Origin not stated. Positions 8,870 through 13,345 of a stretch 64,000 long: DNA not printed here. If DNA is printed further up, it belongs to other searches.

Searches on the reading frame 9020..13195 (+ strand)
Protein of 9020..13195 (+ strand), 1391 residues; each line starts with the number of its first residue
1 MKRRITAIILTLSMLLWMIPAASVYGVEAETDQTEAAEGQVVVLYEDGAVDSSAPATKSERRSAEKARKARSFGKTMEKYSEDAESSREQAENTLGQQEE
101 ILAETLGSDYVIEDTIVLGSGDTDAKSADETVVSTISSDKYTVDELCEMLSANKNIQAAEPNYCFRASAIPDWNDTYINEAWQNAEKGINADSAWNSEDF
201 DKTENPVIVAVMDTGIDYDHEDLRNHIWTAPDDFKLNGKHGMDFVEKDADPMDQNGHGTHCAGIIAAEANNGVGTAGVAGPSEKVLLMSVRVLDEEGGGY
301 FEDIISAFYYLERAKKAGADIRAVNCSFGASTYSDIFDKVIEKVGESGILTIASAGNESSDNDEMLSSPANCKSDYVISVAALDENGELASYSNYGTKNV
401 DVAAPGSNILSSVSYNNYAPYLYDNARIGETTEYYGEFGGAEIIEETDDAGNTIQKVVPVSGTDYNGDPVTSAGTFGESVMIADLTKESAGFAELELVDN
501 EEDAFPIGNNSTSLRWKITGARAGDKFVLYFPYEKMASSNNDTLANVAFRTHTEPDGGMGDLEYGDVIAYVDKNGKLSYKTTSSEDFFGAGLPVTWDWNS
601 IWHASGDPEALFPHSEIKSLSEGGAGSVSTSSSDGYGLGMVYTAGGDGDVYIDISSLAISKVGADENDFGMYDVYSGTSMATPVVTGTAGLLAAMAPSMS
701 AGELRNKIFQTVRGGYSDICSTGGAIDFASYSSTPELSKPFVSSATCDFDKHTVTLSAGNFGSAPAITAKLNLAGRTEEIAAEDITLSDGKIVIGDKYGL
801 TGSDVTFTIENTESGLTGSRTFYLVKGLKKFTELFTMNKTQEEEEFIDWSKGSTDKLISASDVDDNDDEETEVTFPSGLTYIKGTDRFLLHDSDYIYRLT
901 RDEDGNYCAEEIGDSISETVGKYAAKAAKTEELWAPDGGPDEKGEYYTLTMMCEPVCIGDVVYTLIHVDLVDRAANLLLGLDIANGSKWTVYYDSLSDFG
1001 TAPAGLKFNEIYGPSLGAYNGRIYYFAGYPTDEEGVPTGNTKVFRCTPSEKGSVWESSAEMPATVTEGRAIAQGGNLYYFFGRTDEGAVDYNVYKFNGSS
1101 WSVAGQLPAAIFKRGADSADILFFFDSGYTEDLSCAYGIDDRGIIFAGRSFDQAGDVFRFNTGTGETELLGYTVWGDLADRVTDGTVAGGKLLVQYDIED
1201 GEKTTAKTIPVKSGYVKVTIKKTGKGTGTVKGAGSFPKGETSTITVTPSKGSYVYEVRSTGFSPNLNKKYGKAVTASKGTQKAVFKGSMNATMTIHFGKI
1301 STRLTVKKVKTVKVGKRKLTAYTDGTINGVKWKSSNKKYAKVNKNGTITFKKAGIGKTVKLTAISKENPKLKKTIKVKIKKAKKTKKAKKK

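Call 36: search_protein_families(library=pfam, proteins=[window:9020-13195:+], max_evalue=0.00001)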
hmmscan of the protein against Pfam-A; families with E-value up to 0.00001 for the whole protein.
window:9020-13195:+ (1391 aa): 1 family
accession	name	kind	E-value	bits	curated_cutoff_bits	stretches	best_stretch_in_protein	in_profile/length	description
PF00082.27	Peptidase_S8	-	1.3e-47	163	21.8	2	207-415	4-223/288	Subtilase family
